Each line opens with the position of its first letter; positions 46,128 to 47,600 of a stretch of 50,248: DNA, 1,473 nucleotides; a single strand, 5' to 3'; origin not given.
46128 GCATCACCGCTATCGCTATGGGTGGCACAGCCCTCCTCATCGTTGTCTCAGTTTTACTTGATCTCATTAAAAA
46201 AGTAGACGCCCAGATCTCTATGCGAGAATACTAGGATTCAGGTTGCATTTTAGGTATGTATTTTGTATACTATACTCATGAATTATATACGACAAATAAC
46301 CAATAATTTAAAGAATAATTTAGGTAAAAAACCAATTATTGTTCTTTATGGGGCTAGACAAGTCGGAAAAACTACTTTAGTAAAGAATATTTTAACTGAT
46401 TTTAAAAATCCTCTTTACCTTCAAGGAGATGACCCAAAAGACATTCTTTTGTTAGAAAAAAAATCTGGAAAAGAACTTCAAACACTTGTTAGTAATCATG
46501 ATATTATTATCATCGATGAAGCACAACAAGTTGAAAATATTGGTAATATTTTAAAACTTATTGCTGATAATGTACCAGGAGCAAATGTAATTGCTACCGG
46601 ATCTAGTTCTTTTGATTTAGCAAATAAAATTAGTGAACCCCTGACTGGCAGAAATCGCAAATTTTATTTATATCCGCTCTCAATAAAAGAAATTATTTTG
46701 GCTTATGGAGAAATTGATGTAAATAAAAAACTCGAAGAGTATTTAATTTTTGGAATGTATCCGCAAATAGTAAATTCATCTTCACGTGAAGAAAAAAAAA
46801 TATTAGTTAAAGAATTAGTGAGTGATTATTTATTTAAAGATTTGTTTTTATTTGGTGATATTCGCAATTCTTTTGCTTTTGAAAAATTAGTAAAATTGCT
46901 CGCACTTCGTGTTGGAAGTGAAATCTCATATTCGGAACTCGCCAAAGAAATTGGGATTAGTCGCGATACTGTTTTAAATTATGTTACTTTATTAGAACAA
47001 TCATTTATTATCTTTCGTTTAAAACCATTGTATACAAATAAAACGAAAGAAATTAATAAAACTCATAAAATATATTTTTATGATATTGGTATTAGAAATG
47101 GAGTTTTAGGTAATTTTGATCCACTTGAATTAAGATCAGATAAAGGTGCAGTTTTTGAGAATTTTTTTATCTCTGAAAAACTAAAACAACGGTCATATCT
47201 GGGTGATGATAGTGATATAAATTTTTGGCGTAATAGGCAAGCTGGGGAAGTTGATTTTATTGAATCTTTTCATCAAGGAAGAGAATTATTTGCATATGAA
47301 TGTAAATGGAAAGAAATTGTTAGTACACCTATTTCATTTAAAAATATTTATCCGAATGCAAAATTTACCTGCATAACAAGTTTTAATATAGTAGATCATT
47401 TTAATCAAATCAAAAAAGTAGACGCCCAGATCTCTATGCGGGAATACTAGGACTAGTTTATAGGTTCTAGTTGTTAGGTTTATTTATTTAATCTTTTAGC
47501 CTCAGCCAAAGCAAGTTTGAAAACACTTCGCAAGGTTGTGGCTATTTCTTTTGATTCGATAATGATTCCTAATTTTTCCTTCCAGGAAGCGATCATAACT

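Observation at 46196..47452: Second AAA+/DUF4143 cassette, in the secY 3' end, with the ATPase fused in-frame to the relic secY tail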

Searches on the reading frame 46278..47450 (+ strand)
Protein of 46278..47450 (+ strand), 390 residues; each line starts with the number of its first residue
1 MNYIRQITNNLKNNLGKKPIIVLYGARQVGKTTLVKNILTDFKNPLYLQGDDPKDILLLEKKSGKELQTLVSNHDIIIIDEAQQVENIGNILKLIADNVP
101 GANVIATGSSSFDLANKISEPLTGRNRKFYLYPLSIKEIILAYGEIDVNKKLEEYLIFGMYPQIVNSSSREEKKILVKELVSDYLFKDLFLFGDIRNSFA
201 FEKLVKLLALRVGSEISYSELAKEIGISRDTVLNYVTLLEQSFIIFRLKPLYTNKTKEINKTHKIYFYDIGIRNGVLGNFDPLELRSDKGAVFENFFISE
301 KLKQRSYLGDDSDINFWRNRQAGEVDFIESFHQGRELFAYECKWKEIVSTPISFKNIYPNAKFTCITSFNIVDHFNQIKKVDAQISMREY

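Call 6: search_protein_families(library=pfam, proteins=[window:46278-47450:+], max_evalue=0.01)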
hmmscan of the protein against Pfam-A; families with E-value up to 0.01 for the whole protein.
window:46278-47450:+ (390 aa): 14 families
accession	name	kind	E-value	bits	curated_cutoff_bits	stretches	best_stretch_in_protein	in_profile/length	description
PF13635.12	DUF4143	-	2.7e-38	131.6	28.1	1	188-344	3-159/160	Domain of unknown function (DUF4143)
PF13173.12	AAA_14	-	2.3e-28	99.2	27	1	18-139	2-128/129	AAA domain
PF13401.12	AAA_22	-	6.9e-05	23.6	27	0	18-43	5-30/130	AAA domain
PF08279.18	HTH_11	-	9.2e-05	22.7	25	1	213-244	13-44/55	HTH domain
PF25201.1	nSTAND6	-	0.00062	20.3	27.7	1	9-42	9-42/148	Novel STAND NTPase 6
PF00910.28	RNA_helicase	-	0.00073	20.4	21.5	1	21-88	1-64/105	RNA helicase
PF13412.12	HTH_24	-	0.00083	19.3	21.9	1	210-241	12-43/48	Winged helix-turn-helix DNA-binding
PF13404.12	HTH_AsnC-type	-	0.0014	18.8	27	1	208-233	10-35/42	AsnC-type helix-turn-helix domain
PF13191.12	AAA_16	-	0.0019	19.1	32.6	1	5-45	10-51/167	AAA ATPase domain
PF01637.24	ATPase_2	-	0.003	17.9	33.2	1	15-42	17-44/225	ATPase domain predominantly from Archaea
PF13479.12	AAA_24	-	0.004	17.4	27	1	18-52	2-32/195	AAA domain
PF00931.28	NB-ARC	-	0.007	16.1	23.5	0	4-43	5-43/248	NB-ARC domain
PF00004.35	AAA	-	0.0086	17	21.2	0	21-85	1-69/131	ATPase family associated with various cellular activities (AAA)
PF13730.12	HTH_36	-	0.0089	16.2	25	0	217-241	27-51/55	Helix-turn-helix domain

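Call 10: find_homologous_proteins(query=window:46278-47450:+, max_evalue=1e-20)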
Query window:46278-47450:+ (390 aa): 7924 proteins with E <= 1e-20 among 8000 candidates; the best 120 are listed.
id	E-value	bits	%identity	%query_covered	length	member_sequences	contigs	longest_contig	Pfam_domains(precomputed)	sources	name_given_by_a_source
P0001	8.3e-253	856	100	100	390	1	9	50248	PF13173.13,PF13635.13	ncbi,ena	-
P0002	2.3e-188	644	76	96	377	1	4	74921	PF13173.13,PF13635.13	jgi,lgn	jgi:predicted AAA+ superfamily ATPase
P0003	1.5e-185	635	75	96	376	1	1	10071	PF13173.13,PF13635.13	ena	-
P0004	2.6e-183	628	74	96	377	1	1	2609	PF13173.13,PF08279.19,PF13635.13,PF00910.29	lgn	-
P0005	4.5e-182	623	73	98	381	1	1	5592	PF13173.13,PF13635.13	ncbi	-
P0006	2.2e-180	618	72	97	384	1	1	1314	PF13173.13,PF08279.19,PF25201.1,PF13635.13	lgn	-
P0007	3.1e-180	617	73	96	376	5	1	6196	PF13173.13,PF13635.13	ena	-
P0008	4.0e-180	617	72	97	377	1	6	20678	PF13173.13,PF08279.19,PF03008.21,PF13635.13,PF13401.13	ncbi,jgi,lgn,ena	-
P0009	7.5e-180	616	71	96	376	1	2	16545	PF13173.13,PF08279.19,PF13635.13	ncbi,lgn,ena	-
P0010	8.3e-180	616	72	96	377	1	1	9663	PF13173.13,PF08279.19,PF13635.13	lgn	-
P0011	9.4e-180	616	71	97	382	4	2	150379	PF13173.13,PF13635.13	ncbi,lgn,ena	ncbi:MAG: ATP-binding protein [Patescibacteria group bacterium]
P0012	9.6e-180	616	70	97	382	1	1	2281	PF13173.13,PF13635.13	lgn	-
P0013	1.0e-179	616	72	96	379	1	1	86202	PF13173.13,PF08279.19,PF13635.13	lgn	-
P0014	1.5e-179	615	71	96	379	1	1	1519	PF13173.13,PF08279.19,PF13635.13,PF00910.29,PF13401.13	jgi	jgi:predicted AAA+ superfamily ATPase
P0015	1.0e-178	612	70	96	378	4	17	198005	PF13173.13,PF08279.19,PF13730.13,PF13635.13,PF13401.13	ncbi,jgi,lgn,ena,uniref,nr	ncbi:MAG: hypothetical protein A2821_00830 [Candidatus Magasanikbacteria bacterium RIFCSPHIGHO2_01_F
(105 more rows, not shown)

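Call 11: find_encoding_contigs(protein=P0001, flank=6000, max_places=10)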
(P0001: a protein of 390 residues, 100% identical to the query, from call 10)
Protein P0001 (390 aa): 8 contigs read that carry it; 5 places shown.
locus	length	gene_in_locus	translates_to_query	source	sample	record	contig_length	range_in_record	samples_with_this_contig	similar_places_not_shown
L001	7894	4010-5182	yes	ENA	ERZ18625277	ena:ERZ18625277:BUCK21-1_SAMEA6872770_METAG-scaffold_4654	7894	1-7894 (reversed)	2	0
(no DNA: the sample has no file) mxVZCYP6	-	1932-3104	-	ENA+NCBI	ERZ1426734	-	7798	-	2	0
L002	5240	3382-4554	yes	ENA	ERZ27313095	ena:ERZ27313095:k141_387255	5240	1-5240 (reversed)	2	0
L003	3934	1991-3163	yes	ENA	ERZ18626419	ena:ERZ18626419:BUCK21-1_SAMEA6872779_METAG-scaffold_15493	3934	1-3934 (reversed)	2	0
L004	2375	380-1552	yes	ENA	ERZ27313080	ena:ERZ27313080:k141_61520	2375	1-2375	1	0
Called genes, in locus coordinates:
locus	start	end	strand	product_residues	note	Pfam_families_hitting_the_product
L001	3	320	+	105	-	?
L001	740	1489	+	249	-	-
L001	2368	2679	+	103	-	-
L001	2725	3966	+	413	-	-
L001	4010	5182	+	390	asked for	PF13173:AAA_14, PF13635:DUF4143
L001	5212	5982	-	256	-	PF01978:TrmB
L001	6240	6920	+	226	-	-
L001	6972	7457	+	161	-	PF00710:Asparaginase (weak)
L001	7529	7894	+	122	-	?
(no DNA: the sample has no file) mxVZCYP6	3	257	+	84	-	?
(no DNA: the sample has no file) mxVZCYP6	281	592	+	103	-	-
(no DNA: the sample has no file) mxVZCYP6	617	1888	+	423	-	PF00344:SecY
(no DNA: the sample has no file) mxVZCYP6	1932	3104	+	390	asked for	PF13173:AAA_14, PF13635:DUF4143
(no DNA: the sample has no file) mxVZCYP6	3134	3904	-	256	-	PF01978:TrmB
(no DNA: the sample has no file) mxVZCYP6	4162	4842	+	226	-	-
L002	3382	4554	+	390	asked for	PF13173:AAA_14, PF13635:DUF4143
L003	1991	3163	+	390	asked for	PF13173:AAA_14, PF13635:DUF4143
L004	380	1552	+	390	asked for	PF13173:AAA_14, PF13635:DUF4143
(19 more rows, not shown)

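Call 13: find_related_loci(query=A1, collection=genome_contigs, flank=4000)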
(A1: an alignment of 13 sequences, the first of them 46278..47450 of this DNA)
Query A1 (390 aa) in genome_contigs; peptide patterns used: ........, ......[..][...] (x = any residue, [..] = any of these).
112 stretches matched a pattern; 74 encode a relative of the query (tblastn E <= 1e-3); 73 distinct loci.
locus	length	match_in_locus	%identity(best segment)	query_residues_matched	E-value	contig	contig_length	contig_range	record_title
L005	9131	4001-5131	72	1-377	0e+0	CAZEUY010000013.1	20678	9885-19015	MAG TPA_asm: uncultured Candidatus Saccharibacteria bacterium isolate SRP178699_co2_75 genome assembly, contig: NODE_176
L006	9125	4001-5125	71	1-375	0e+0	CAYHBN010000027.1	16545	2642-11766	MAG TPA_asm: uncultured Candidatus Peribacteria bacterium isolate ERP119702_co1_136 genome assembly, contig: NODE_4078_l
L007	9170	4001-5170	68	1-390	0e+0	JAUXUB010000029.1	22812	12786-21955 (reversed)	MAG: bacterium isolate C13_metabat.bin.52 C13_k141_19012, whole genome shotgun sequence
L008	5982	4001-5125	71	1-375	0e+0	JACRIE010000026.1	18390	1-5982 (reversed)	MAG: Candidatus Peregrinibacteria bacterium isolate NC_groundwater_1795_Pr3_B-0.1um_48_31 SR-2_scaffold_141_1375752, who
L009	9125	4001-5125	70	1-375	0e+0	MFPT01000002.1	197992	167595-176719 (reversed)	MAG: Candidatus Magasanikbacteria bacterium RIFCSPHIGHO2_01_FULL_41_23 rifcsphigho2_01_scaffold_1198, whole genome shotg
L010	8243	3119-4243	71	1-375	0e+0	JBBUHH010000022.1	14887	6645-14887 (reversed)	MAG: Patescibacteria group bacterium isolate H52-bin032_1 H52_bin032_1_000000000022, whole genome shotgun sequence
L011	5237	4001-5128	69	1-376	0e+0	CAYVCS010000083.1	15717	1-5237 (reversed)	MAG TPA_asm: uncultured Gammaproteobacteria bacterium isolate binchicken_co203_149 genome assembly, contig: k141_3631094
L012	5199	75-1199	69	1-375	0e+0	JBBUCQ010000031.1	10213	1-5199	MAG: Patescibacteria group bacterium isolate H52-bin081_1 H52_bin081_1_000000000031, whole genome shotgun sequence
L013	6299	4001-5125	69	1-375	0e+0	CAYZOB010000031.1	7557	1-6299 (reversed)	MAG TPA_asm: uncultured Candidatus Peribacteria bacterium isolate binchicken_co203_530 genome assembly, contig: k141_141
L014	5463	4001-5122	69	1-376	0e+0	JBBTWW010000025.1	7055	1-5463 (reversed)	MAG: Patescibacteria group bacterium isolate H32-bin134_1 H32_bin134_1_000000000025, whole genome shotgun sequence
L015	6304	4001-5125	68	1-375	0e+0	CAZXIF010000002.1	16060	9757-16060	MAG TPA_asm: uncultured Gammaproteobacteria bacterium isolate binchicken_co203_499 genome assembly, contig: k141_690730,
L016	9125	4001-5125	68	1-375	0e+0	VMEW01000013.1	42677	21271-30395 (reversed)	MAG: Candidatus Peregrinibacteria bacterium Greene0416_19 Greene041619_scaffold_710, whole genome shotgun sequence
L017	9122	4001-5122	69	1-374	0e+0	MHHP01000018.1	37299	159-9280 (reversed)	MAG: Candidatus Andersenbacteria bacterium RIFCSPHIGHO2_02_FULL_45_11 rifcsphigho2_02_scaffold_2077, whole genome shotgu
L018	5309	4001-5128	70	1-376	0e+0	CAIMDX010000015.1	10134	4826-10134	uncultured bacterium isolate AM_bin-0091 genome assembly, contig: bin-0091:15/81, whole genome shotgun sequence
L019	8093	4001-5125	69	1-375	1e-180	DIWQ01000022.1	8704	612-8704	MAG TPA_asm: Patescibacteria group bacterium UBA6102 UBA6102_contig_20853, whole genome shotgun sequence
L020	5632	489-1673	68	1-381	0e+0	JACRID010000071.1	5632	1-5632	MAG: Candidatus Peregrinibacteria bacterium isolate NC_groundwater_1794_Pr3_B-0.1um_45_30 SR-2_scaffold_141_2585834, who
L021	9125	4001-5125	68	1-375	1e-179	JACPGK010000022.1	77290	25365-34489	MAG: Candidatus Kerfeldbacteria bacterium isolate NC_groundwater_385_Ag_B-0.1um_43_29 GD18-4_B1_scaffold_1044560, whole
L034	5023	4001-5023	68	1-341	1e-162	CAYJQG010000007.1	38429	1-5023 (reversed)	MAG TPA_asm: uncultured Candidatus Saccharibacteria bacterium isolate ERP125453_co1_149 genome assembly, contig: NODE_82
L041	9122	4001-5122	48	5-375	4e-106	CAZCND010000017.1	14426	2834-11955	MAG TPA_asm: uncultured Candidatus Saccharibacteria bacterium isolate SRP192927_co3_354 genome assembly, contig: NODE_97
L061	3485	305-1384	44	5-367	6e-85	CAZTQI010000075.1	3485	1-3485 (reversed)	MAG TPA_asm: uncultured Candidatus Saccharibacteria bacterium isolate SRP272421_co1_226 genome assembly, contig: NODE_10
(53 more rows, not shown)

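Call 20: search_protein_families(library=padloc, proteins=[window:46278-47450:+], max_evalue=0.01)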
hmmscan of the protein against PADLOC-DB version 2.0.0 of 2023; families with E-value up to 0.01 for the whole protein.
window:46278-47450:+ (390 aa): 10 families
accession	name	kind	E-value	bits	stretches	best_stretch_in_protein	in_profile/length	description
PDLC04789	PDC-S01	-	4.9e-133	441.8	1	3-374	2-372/375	-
PDLC04790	PDC-S01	-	1.1e-58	197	1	3-349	12-372/422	-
PDLC04787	PDC-S01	-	1.1e-47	160.9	1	3-332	11-347/412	-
PDLC04791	PDC-S01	-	1.3e-31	107.7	1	3-371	2-380/395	-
PDLC04788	PDC-S01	-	1.3e-26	91.6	1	6-331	5-371/448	-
PDLC04786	PDC-S01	-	8.1e-23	78.9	2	2-154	2-168/439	-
PDLC04792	PDC-S01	-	5.8e-13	46.2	2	5-145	4-157/452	-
PDLC04140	mad8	-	0.00067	17.3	1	11-112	20-100/314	mads_8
PDLC01434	CasR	-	0.0014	16.6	1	204-248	130-174/191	"CAS-I,CAS-II,CAS-III,CAS-IV,CAS-V,CAS-VI; associated_signaling"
PDLC04984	PDC-S27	-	0.004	14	0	17-41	22-46/474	-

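Call 21: search_protein_families(library=ncbifam, proteins=[window:46278-47450:+], max_evalue=0.01)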
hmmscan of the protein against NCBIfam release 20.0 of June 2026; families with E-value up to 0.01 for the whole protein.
window:46278-47450:+ (390 aa): 0 families

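Call 28: find_encoding_contigs(protein=P0002, flank=4000, max_places=4)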
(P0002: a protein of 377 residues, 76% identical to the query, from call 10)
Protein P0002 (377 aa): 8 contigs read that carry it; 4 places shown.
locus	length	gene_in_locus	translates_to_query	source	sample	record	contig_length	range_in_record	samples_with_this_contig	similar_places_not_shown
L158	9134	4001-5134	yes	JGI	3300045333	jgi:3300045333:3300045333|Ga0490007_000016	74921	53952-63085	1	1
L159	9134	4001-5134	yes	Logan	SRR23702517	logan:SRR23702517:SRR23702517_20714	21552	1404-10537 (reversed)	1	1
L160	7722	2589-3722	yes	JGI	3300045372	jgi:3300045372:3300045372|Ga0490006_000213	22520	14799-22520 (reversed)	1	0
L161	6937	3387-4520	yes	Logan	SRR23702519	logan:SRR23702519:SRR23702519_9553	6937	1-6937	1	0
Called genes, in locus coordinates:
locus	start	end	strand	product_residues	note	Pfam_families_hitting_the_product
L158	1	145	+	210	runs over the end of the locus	PF00730:HhH-GPD, PF00633:HHH (faint)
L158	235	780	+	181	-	-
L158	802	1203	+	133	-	PF01741:MscL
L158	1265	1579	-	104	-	-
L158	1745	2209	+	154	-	PF00173:Cyt-b5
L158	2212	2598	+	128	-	PF07681:DoxX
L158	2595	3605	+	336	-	-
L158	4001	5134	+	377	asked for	PF13173:AAA_14, PF13635:DUF4143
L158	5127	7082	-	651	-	PF00768:Peptidase_S11, PF13354:Beta-lactamase2, PF09587:PGA_cap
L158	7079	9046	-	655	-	PF08206:OB_RNB (weak), PF22896:OB_RNR_1st (faint), PF08206:OB_RNB (weak), PF17849:OB_Dis3 (weak), PF17876:CSD2, PF00773:RNB, PF00575:S1 (weak)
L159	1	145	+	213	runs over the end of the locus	PF00730:HhH-GPD, PF00633:HHH (faint)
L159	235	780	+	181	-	-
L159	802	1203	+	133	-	PF01741:MscL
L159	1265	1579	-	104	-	-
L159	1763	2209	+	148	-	PF00173:Cyt-b5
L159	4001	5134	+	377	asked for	PF13173:AAA_14, PF13635:DUF4143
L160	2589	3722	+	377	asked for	PF13173:AAA_14, PF13635:DUF4143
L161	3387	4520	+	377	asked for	PF13173:AAA_14, PF13635:DUF4143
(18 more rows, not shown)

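Call 29: find_encoding_contigs(protein=P0003, flank=4000, max_places=3)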
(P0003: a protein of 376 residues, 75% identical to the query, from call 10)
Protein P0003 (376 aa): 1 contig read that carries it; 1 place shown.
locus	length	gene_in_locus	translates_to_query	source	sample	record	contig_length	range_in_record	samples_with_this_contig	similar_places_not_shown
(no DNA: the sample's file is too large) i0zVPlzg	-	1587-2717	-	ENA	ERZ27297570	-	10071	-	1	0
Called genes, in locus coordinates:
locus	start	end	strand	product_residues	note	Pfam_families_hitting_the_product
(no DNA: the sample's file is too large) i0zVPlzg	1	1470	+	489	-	?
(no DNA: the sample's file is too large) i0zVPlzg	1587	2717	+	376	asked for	PF13173:AAA_14, PF13635:DUF4143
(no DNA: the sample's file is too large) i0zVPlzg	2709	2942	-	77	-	-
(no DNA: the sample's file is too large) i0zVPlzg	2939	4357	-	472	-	-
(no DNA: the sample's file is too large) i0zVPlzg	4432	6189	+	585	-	PF05157:MshEN, PF00437:T2SSE, PF13191:AAA_16 (faint)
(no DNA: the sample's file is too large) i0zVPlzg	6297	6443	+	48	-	-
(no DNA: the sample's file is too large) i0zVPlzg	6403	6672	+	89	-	PF05016:ParE_toxin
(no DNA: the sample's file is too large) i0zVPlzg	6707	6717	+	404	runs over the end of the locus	PF00482:T2SSF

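Call 35: search_solved_structures(query=A1, max_evalue=1, show_alignments=1)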
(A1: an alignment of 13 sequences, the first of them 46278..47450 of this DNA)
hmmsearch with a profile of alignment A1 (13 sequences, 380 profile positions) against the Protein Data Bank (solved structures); distinct sequences matched with E-value up to 1: 28.
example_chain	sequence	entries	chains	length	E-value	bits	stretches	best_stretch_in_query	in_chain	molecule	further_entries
7rzy_1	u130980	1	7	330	0.0038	19.3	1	17-46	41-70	Tn6677 Vibrio cholerae transposon TnsC (VchTnsC)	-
7ufi_1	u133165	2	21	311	0.0095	18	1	17-45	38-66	VchTnsC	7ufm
7a1g_x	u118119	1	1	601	0.049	15.6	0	19-93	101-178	Translation initiation factor RLI1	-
6zce_k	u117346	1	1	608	0.05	15.6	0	19-93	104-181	Translation initiation factor RLI1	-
3j16_B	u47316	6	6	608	0.05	15.6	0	19-93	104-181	Rli1p | TRANSLATION INITIATION FACTOR RLI1 | RLI1 isoform 1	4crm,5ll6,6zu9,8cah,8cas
5vhj_B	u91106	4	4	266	0.11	14.5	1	13-85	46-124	26S proteasome regulatory subunit 4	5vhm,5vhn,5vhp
5vho_B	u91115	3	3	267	0.11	14.5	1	13-85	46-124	26S proteasome regulatory subunit 4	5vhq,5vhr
4ev0_A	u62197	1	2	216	0.16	13.9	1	174-242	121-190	Transcription regulator, Crp family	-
5vhf_B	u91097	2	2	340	0.17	13.8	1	13-85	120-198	26S proteasome regulatory subunit 4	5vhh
5vft_B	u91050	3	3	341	0.17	13.8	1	13-85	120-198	26S proteasome regulatory subunit 4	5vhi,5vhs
5vfu_B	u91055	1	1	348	0.18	13.8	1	13-85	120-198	26S protease regulatory subunit 4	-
5vfs_B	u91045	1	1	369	0.19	13.7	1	13-85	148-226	26S proteasome regulatory subunit 4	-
5vfp_B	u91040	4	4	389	0.21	13.6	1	13-85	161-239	26S proteasome regulatory subunit 4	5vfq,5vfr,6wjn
6ef2_I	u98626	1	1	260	0.23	13.4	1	10-82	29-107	26S proteasome regulatory subunit 4 homolog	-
5m32_d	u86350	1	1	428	0.25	13.3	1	13-85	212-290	26S protease regulatory subunit 4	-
2qen_A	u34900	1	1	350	0.99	11.3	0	10-45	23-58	WALKER-TYPE ATPASE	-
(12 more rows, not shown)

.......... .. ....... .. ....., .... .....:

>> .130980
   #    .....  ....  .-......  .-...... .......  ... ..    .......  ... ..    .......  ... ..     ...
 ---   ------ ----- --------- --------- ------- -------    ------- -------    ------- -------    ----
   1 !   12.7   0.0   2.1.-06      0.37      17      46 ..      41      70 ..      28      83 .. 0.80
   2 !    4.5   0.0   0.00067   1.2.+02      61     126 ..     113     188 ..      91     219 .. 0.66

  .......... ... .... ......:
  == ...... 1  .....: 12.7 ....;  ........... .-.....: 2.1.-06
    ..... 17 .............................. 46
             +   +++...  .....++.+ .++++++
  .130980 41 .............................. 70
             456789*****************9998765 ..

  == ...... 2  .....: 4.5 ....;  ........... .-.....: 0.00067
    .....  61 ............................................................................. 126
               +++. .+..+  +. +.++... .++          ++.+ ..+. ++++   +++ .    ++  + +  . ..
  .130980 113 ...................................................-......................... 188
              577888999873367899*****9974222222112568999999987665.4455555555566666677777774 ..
